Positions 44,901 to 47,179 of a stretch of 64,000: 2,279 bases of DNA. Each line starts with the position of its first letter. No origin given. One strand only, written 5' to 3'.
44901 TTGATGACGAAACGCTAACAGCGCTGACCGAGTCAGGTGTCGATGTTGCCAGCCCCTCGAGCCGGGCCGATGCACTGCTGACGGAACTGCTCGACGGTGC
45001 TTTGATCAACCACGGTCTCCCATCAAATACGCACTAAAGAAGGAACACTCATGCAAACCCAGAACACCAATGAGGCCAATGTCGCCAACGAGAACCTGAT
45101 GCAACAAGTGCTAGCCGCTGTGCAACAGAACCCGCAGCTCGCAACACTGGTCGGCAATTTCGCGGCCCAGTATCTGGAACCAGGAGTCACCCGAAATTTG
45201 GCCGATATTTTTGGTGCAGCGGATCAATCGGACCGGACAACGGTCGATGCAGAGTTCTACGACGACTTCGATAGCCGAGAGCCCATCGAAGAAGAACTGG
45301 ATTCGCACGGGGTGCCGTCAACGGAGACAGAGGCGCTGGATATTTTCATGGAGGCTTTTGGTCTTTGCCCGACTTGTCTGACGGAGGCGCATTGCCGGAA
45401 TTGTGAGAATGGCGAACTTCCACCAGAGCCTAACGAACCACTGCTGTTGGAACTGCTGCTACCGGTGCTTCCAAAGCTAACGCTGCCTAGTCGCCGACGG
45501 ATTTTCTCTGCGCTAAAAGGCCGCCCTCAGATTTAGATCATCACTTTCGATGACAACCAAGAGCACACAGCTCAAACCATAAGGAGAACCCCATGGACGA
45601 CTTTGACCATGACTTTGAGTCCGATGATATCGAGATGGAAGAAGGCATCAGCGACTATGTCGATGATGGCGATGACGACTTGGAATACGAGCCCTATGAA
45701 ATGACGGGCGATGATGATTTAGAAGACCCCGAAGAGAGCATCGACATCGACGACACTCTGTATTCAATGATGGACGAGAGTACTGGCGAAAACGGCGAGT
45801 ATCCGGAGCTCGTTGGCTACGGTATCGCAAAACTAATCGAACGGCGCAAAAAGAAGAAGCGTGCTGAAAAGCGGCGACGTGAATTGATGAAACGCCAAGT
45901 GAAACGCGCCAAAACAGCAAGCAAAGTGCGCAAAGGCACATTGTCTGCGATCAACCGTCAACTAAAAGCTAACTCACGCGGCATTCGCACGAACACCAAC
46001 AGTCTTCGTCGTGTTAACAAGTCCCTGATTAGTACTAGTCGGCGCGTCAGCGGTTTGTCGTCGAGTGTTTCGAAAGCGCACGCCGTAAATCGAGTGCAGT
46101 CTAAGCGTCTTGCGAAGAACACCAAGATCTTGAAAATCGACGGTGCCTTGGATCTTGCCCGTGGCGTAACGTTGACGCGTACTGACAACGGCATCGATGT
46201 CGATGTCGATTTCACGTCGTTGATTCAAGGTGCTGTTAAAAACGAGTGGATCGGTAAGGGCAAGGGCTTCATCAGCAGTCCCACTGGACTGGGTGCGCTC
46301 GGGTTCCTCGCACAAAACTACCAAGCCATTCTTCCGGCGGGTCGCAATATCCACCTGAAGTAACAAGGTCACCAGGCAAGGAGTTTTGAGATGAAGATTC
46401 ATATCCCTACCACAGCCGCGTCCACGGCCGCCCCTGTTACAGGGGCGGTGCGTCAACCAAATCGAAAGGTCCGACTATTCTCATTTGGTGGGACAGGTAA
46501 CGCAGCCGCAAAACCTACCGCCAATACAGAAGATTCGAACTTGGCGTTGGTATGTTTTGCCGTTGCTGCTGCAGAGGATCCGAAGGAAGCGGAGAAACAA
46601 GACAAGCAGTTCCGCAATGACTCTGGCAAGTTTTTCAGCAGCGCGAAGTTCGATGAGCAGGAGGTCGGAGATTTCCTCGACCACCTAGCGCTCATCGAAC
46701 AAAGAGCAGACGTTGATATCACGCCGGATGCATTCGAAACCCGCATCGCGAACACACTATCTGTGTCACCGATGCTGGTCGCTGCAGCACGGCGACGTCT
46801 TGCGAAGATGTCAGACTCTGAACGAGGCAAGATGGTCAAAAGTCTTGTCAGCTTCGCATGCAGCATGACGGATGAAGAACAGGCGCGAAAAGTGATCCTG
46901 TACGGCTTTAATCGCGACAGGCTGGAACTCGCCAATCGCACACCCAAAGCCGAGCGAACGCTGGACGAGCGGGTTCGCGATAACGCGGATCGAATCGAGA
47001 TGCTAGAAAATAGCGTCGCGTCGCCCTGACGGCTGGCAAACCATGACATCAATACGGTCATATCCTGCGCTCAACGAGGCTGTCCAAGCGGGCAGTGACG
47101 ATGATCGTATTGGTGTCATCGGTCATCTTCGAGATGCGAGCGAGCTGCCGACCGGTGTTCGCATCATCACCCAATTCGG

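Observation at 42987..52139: Orphan LuxR-linked 8-gene operon: six unknown proteins plus a cytoplasmic S8 subtilase, an LCAT-like lipase and a paralogous-domain protein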

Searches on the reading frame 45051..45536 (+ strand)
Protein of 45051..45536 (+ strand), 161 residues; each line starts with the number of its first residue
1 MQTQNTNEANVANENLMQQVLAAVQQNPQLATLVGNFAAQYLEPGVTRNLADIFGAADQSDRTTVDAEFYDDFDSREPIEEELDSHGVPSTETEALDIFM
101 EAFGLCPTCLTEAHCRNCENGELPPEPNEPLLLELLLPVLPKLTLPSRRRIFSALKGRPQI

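Call 3: search_protein_families(library=pfam, proteins=[window:45051-45536:+], max_evalue=0.1)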
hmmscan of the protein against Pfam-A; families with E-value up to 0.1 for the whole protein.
window:45051-45536:+ (161 aa): 1 family
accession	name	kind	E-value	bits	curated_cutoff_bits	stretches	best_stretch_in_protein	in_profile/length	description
PF16859.10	TetR_C_11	-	0.044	14.6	32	0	13-38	27-53/113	Tetracyclin repressor-like, C-terminal domain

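Call 4: search_protein_families(library=padloc, proteins=[window:45051-45536:+], max_evalue=0.1)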
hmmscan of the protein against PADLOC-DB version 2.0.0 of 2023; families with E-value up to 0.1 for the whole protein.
window:45051-45536:+ (161 aa): 0 families

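Call 5: search_protein_families(library=ncbifam, proteins=[window:45051-45536:+], max_evalue=0.1)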
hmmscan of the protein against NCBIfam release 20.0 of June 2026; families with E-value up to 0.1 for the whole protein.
window:45051-45536:+ (161 aa): 0 families

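Call 7: search_protein_families(library=phrogs, proteins=[window:45051-45536:+], max_evalue=0.1)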
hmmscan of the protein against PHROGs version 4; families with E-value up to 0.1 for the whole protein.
window:45051-45536:+ (161 aa): 0 families

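Call 86: find_homologous_proteins(query=A3, max_evalue=0.001)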
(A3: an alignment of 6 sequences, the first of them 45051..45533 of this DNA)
Query A3 (6 sequences) (161 aa, profile of the alignment): 15 proteins with E <= 0.001 among 8000 candidates.
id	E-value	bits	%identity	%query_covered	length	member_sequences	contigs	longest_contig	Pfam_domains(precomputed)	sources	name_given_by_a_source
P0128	7.6e-53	197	33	31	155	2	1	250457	-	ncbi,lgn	ncbi:MAG: hypothetical protein ACK4SR_03710 [Thiobacillus sp.]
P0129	1.1e-51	193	38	16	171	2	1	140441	-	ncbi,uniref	ncbi:hypothetical protein [Microbulbifer sp. TYP-18]|uniref:hypothetical protein n=1 Tax=Microbulbif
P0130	6.2e-51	191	38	16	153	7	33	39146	-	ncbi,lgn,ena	ncbi:MAG: hypothetical protein AB1418_07060 [Pseudomonadota bacterium]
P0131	2.9e-48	182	100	100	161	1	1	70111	-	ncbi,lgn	ncbi:MAG: hypothetical protein AAAFM81_00830 [Pseudomonadota bacterium]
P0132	3.8e-48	182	33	31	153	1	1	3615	-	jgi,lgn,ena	-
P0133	1.8e-47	180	33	31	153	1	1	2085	-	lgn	-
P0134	3.9e-46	175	33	31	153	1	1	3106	-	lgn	-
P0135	2.2e-44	170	33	31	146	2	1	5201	-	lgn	-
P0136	2.3e-32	130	47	9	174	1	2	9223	-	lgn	-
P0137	9.9e-21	93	39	34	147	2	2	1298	-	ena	-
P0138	1.7e-18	85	35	12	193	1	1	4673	-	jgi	jgi:hypothetical protein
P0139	3.2e-15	75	31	28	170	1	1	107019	-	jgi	jgi:hypothetical protein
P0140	3.4e-13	68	29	26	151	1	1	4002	-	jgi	jgi:hypothetical protein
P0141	2.6e-10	59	38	14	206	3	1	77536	-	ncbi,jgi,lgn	jgi:hypothetical protein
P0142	2.3e-8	52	-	-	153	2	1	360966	-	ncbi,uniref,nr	ncbi:hypothetical protein [Streptomyces sp. SID13031]|uniref:hypothetical protein n=1 Tax=Streptomyc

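Call 103: find_encoding_contigs(protein=P0142, flank=9000, max_places=1)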
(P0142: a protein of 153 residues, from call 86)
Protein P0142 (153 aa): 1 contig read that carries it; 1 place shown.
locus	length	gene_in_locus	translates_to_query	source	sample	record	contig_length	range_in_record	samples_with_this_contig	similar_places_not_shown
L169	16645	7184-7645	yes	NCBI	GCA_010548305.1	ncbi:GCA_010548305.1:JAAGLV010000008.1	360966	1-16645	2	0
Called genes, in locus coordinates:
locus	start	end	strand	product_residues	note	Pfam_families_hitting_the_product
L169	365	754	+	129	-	PF14430:Imm1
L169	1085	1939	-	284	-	-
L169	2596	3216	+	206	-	-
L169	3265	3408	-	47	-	-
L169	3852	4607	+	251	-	PF13489:Methyltransf_23 (weak), PF01209:Ubie_methyltran, PF13847:Methyltransf_31, PF08241:Methyltransf_11, PF08242:Methyltransf_12, PF13649:Methyltransf_25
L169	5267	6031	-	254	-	PF03704:BTAD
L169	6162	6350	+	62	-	-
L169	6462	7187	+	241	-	-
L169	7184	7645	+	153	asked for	-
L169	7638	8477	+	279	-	-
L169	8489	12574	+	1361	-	PF00082:Peptidase_S8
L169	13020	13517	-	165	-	PF01243:PNPOx_N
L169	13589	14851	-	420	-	PF07690:MFS_1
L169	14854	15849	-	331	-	PF00356:LacI, PF00532:Peripla_BP_1, PF13407:Peripla_BP_4, PF13377:Peripla_BP_3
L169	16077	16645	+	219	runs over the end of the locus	-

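Call 104: find_encoding_contigs(protein=P0141, flank=9000, max_places=1)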
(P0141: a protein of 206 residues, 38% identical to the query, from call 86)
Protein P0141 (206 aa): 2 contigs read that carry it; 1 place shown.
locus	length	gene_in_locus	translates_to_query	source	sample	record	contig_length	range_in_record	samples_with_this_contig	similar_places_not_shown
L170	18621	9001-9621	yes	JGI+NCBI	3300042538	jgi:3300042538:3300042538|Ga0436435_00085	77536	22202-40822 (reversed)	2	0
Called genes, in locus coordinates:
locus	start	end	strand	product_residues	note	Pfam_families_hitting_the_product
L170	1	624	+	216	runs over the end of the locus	PF02586:SRAP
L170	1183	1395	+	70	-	-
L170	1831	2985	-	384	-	PF03428:RP-C, PF13730:HTH_36 (weak), PF11800:RP-C_C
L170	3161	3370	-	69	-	-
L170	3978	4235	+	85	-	-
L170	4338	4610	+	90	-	PF02201:SWIB, PF26291:SWIB_eIF2D (weak)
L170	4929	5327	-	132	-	-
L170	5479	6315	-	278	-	PF03704:BTAD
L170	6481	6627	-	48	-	-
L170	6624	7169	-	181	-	-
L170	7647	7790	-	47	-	-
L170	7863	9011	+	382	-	-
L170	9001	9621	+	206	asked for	-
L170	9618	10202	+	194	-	-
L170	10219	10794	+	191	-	PF03793:PASTA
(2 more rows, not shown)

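Call 105: find_encoding_contigs(protein=P0139, flank=9000, max_places=1)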
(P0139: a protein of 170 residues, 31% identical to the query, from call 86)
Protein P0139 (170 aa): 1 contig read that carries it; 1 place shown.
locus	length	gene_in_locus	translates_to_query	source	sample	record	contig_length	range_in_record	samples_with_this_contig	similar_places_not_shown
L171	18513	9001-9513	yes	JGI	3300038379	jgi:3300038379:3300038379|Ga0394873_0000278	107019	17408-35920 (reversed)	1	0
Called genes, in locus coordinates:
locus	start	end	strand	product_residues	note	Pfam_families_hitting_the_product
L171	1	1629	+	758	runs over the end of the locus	PF00989:PAS, PF08448:PAS_4 (weak), PF13188:PAS_8, PF13426:PAS_9, PF00512:HisKA (weak), PF02518:HATPase_c, PF00072:Response_reg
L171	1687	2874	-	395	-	-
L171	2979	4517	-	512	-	-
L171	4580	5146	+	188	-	-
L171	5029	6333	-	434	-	-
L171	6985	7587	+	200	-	PF03729:DUF308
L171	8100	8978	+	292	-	-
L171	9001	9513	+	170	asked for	-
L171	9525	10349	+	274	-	-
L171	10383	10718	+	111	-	-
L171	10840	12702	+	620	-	PF00082:Peptidase_S8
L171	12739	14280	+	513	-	-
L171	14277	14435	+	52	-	-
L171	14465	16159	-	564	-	PF00501:AMP-binding, PF23024:AMP-dom_DIP2-like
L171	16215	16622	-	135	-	PF13279:4HBT_2, PF03061:4HBT (weak)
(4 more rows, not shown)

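Call 110: search_protein_representatives(alignment_id=A5)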
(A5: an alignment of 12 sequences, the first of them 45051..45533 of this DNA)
Query: 12 sequences, 156 profile positions. Proteins with E-value up to 0.001 (for the whole library): 1301; up to 1e-10: 1202; up to 1e-30: 9. The best 150 are listed.
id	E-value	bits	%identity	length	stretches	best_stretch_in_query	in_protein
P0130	8.9e-39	149.6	-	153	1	21-151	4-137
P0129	2.5e-35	138.4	-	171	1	11-156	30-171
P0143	5.6e-35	137.3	-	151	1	1-145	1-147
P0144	1.1e-33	133.1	-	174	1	1-155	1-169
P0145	2.8e-32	128.5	-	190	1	12-147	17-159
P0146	4.6e-32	127.8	-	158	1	1-149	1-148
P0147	1.9e-31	125.8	-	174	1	2-148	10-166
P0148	5.1e-31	124.4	-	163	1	1-149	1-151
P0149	6.8e-31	124.0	-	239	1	1-150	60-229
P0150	1.3e-30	123.1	-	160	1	1-151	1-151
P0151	1.4e-30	123.0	-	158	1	21-144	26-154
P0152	3.9e-30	121.5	-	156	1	1-146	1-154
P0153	6.3e-30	120.9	-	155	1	1-147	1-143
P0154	8.0e-30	120.5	-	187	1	2-151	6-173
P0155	1.1e-29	120.1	-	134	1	22-148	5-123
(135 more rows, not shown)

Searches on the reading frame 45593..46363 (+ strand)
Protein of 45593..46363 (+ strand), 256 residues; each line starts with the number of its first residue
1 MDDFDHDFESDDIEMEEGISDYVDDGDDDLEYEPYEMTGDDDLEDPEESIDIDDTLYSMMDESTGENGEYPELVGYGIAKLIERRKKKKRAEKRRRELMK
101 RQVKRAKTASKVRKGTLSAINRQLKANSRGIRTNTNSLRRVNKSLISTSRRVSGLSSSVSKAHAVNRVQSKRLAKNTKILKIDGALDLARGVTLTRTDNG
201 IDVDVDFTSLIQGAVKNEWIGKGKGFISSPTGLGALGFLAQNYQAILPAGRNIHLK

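Call 3: search_protein_families(library=pfam, proteins=[window:45593-46363:+], max_evalue=0.1)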
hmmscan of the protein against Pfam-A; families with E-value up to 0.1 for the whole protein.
window:45593-46363:+ (256 aa): 2 families
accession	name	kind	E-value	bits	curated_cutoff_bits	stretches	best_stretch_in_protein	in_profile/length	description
PF13166.12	AAA_13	-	0.0091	15.2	36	1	86-227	110-251/713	AAA domain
PF04546.19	Sigma70_ner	-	0.019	15.3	29.7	1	7-153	14-150/210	Sigma-70, non-essential region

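Call 4: search_protein_families(library=padloc, proteins=[window:45593-46363:+], max_evalue=0.1)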
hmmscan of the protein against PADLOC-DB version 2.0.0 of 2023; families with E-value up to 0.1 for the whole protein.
window:45593-46363:+ (256 aa): 0 families

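Call 5: search_protein_families(library=ncbifam, proteins=[window:45593-46363:+], max_evalue=0.1)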
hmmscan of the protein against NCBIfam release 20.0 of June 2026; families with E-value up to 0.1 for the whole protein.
window:45593-46363:+ (256 aa): 2 families
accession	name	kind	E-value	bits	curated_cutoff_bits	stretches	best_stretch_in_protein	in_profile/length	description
NF052326.1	anti_RE_DarA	equivalog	0.037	12.6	350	1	77-228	192-336/654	antirestriction phage head protein DarA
TIGR01407.1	dinG_rel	hypoth_equivalog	0.076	11.2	547.7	1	89-189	545-647/889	putative DnaQ family exonuclease/DinG family helicase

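Call 7: search_protein_families(library=phrogs, proteins=[window:45593-46363:+], max_evalue=0.1)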
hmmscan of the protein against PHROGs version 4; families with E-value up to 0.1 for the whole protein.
window:45593-46363:+ (256 aa): 0 families

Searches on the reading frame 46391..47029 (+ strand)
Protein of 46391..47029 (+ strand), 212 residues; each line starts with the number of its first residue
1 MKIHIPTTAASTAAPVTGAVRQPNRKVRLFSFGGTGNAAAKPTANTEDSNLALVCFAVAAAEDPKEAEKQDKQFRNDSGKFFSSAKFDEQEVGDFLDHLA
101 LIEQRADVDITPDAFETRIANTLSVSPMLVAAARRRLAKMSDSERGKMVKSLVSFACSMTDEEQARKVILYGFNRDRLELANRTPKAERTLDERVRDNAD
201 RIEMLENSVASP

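Call 3: search_protein_families(library=pfam, proteins=[window:46391-47029:+], max_evalue=0.1)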
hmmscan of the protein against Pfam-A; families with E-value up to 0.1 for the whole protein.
window:46391-47029:+ (212 aa): 0 families

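Call 4: search_protein_families(library=padloc, proteins=[window:46391-47029:+], max_evalue=0.1)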
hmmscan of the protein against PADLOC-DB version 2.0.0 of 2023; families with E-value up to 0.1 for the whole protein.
window:46391-47029:+ (212 aa): 1 family
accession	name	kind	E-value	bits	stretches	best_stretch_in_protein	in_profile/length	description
PDLC01920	CARF6--CARF_CARF_CARF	-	0.032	11.6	1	139-181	129-171/297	-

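Call 5: search_protein_families(library=ncbifam, proteins=[window:46391-47029:+], max_evalue=0.1)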
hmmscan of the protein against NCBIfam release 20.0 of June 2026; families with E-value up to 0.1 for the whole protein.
window:46391-47029:+ (212 aa): 1 family
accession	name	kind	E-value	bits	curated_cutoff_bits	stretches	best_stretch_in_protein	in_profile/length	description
NF005675.0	PRK07468.1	equivalog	0.068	12.9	350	0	81-175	164-254/262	crotonase/enoyl-CoA hydratase family protein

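Call 7: search_protein_families(library=phrogs, proteins=[window:46391-47029:+], max_evalue=0.1)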
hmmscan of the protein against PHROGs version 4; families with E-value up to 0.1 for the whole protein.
window:46391-47029:+ (212 aa): 3 families
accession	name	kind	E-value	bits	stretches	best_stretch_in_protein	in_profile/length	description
phrog_9390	-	DNA, RNA and nucleotide metabolism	0.019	15.1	0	1-72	1-74/330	DNA binding protein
phrog_9286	-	unknown function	0.051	15.3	0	41-76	16-51/93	-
phrog_19382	-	unknown function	0.07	14.7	0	76-111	48-81/95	-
